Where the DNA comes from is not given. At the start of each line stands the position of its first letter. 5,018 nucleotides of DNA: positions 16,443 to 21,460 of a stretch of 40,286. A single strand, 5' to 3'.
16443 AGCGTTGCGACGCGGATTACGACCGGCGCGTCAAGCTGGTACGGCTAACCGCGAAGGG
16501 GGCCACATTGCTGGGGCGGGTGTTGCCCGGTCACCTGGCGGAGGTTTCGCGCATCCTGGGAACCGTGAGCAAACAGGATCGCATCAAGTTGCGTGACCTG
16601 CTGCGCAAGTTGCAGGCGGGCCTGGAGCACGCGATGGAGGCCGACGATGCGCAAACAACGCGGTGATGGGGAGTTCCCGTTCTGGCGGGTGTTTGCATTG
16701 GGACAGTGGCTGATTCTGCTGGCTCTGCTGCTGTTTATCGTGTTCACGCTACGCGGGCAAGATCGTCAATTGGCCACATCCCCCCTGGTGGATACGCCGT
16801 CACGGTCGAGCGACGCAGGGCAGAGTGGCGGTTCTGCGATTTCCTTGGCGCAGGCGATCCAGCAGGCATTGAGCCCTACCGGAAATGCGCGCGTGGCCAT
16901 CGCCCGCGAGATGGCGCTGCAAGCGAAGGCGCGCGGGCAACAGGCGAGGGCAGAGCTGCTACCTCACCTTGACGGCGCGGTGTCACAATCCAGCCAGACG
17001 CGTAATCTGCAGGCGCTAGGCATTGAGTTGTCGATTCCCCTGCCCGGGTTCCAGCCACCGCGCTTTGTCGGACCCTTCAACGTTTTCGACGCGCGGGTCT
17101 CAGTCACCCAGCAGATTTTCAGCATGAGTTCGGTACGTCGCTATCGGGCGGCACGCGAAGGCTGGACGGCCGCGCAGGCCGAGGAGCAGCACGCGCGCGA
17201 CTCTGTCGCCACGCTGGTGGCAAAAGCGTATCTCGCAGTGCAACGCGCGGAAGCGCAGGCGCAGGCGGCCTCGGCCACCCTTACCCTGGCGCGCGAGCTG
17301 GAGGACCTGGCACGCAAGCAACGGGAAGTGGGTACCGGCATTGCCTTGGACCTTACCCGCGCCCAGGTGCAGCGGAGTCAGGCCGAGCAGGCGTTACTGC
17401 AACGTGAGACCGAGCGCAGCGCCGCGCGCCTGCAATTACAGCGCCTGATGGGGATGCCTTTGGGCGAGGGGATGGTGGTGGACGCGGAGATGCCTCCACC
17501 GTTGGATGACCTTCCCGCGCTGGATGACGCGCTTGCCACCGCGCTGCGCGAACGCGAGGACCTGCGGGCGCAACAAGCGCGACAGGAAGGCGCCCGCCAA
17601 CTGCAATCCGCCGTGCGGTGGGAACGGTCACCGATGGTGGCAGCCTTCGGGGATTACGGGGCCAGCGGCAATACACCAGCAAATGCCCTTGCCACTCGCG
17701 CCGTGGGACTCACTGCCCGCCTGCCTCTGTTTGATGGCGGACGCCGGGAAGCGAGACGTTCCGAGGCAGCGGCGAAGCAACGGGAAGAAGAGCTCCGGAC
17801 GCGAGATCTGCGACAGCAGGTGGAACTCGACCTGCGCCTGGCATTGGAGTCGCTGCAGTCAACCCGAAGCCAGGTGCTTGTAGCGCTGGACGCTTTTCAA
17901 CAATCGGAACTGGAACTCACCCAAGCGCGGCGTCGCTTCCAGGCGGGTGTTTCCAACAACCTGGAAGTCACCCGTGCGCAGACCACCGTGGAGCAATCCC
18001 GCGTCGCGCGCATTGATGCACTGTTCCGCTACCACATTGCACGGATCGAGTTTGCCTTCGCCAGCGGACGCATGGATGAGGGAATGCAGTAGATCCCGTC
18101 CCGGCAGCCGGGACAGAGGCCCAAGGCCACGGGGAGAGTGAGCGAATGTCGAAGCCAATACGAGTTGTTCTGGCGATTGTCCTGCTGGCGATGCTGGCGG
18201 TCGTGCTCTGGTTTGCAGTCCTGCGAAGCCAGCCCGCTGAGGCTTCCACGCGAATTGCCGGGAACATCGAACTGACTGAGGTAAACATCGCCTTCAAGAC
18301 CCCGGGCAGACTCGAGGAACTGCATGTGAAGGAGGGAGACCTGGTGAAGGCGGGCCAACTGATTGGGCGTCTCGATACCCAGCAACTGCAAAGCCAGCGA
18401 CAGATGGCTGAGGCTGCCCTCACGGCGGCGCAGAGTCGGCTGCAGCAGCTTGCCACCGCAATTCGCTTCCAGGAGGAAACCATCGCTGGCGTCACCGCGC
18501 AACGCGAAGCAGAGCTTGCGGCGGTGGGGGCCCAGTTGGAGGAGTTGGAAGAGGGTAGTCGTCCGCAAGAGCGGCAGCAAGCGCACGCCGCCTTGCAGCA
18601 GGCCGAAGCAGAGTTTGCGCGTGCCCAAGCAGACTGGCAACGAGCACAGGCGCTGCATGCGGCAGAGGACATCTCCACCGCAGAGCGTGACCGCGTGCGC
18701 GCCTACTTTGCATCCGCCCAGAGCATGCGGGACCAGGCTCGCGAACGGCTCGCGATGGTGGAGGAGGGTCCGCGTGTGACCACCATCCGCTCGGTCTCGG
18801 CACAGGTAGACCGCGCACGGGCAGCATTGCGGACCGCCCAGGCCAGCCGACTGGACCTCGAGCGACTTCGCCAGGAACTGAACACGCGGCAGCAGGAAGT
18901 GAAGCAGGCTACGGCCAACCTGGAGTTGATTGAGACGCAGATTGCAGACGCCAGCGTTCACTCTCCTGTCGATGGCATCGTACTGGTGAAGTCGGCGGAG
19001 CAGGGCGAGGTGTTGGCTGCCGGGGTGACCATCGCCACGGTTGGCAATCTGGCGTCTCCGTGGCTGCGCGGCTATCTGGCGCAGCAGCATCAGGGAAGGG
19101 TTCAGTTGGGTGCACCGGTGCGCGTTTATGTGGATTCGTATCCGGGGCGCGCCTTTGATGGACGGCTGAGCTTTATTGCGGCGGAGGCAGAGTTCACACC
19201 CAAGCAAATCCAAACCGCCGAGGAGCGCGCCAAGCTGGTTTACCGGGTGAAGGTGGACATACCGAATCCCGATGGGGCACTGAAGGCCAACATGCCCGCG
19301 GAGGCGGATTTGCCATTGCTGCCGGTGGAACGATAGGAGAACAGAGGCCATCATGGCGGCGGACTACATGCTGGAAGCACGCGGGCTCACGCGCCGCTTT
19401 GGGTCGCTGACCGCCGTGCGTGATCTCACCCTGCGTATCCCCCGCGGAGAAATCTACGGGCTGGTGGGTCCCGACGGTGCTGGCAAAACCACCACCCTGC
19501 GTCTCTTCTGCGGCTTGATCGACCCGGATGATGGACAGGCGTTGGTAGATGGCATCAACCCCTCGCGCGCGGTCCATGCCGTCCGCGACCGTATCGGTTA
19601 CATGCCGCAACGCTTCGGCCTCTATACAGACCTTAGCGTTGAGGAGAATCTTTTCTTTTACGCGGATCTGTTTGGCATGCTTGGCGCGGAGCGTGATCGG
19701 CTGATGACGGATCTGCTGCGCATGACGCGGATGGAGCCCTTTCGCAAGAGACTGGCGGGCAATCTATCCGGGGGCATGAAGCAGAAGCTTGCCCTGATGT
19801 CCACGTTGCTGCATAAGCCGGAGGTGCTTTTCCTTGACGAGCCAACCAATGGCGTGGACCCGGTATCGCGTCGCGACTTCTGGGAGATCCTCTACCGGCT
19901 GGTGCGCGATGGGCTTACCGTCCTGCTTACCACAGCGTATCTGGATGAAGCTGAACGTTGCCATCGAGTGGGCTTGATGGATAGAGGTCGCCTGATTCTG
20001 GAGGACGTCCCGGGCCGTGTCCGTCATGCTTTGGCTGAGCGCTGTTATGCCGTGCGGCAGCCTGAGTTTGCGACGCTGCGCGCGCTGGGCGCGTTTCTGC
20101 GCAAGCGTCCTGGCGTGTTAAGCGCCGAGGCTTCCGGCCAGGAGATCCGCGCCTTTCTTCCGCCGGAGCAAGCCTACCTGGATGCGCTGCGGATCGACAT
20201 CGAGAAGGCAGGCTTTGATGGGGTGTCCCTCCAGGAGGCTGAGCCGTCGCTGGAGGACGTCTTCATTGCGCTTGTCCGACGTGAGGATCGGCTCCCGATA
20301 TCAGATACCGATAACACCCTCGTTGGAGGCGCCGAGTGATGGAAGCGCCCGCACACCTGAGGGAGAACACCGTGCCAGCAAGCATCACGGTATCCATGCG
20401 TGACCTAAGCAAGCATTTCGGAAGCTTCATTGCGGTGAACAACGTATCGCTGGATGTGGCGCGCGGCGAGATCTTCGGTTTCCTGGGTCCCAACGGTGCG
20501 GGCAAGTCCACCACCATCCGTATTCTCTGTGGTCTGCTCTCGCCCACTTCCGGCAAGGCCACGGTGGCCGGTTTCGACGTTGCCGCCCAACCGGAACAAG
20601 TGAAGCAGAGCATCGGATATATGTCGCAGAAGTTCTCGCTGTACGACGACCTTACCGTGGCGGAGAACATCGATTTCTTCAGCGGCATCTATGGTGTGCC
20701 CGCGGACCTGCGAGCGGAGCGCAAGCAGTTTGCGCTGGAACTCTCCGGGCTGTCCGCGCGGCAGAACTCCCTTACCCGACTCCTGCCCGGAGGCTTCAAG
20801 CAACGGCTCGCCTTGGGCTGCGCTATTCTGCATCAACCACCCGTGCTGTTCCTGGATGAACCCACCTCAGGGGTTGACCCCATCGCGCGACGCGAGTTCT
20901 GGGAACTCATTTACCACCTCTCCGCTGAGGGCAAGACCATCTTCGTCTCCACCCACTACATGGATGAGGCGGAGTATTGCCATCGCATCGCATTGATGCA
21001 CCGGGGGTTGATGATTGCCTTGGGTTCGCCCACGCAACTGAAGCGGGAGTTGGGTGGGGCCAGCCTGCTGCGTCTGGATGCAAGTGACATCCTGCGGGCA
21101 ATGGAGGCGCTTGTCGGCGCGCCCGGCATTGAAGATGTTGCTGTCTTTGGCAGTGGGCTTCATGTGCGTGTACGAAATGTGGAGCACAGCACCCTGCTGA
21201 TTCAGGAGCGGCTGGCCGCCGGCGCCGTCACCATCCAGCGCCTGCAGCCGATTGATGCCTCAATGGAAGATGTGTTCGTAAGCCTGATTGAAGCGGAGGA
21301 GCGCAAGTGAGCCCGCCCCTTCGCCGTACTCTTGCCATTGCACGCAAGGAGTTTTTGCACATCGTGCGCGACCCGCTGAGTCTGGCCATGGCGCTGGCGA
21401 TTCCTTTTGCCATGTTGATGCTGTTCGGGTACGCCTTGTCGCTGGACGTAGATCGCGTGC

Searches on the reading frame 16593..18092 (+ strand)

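Call 60: search_protein_families(library=pfam, proteins=[window:16593-18092:+], max_evalue=0.0001)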
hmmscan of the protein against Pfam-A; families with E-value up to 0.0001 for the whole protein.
window:16593-18092:+ (499 aa): 1 family
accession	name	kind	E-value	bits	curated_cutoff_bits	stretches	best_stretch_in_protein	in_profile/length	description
PF02321.23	OEP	-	4e-52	177.2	22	2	310-492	1-187/187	Outer membrane efflux protein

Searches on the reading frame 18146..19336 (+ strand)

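Call 60: search_protein_families(library=pfam, proteins=[window:18146-19336:+], max_evalue=0.0001)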
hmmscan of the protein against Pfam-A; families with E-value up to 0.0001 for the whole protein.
window:18146-19336:+ (396 aa): 3 families
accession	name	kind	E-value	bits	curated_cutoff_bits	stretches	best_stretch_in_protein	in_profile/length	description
PF16576.10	HlyD_D23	-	3.3e-18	66.2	30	1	208-384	45-213/214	Barrel-sandwich domain of CusB or HlyD membrane-fusion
PF13437.12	HlyD_3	-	1.3e-14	55.3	22.2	1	271-376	2-97/106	HlyD family secretion protein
PF13533.13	Biotin_lipoyl_2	-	3.3e-11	43.2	29.8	1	46-77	1-32/32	Biotin-lipoyl like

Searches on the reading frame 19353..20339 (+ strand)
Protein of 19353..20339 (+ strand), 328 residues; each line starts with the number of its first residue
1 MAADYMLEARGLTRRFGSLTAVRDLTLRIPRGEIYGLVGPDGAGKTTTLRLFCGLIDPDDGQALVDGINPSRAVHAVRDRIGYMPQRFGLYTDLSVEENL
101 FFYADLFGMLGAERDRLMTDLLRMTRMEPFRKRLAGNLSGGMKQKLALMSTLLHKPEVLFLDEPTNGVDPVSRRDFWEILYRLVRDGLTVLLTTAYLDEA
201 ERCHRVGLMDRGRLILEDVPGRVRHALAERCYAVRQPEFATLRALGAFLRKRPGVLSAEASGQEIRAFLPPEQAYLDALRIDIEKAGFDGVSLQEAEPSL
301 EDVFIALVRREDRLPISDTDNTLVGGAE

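Call 60: search_protein_families(library=pfam, proteins=[window:19353-20339:+], max_evalue=0.0001)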
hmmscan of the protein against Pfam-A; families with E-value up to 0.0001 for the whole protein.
window:19353-20339:+ (328 aa): 2 families
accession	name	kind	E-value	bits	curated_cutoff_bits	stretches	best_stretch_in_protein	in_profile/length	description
PF00005.33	ABC_tran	-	3.6e-32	112.3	25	1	23-166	2-137/137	ABC transporter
PF13304.12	AAA_21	-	5.2e-11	43.6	27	1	133-194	233-297/304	AAA domain, putative AbiEii toxin, Type IV TA system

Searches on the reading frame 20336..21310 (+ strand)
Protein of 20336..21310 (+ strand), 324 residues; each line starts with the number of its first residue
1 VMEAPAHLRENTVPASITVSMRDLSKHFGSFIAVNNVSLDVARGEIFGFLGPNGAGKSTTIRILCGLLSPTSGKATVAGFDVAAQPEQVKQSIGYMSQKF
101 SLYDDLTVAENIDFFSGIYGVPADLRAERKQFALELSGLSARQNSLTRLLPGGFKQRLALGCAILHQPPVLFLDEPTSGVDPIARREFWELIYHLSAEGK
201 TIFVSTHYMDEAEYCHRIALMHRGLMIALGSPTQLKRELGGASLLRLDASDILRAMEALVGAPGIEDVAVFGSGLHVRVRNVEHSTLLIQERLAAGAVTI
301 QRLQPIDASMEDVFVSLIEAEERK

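Call 60: search_protein_families(library=pfam, proteins=[window:20336-21310:+], max_evalue=0.0001)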
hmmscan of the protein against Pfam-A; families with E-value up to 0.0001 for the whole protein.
window:20336-21310:+ (324 aa): 4 families
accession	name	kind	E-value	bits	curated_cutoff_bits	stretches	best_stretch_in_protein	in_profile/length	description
PF00005.33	ABC_tran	-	1.7e-29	103.6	25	1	34-178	1-137/137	ABC transporter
PF13304.12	AAA_21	-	1e-11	45.9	27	1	156-207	243-298/304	AAA domain, putative AbiEii toxin, Type IV TA system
PF13732.12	DrrA1-3_C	-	2.6e-07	31.7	27.4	1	230-316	1-79/81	ATP-binding protein DrrA1-3-like, C-terminal domain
PF13476.12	AAA_23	-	9.1e-05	23.6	27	0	26-70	5-45/201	AAA domain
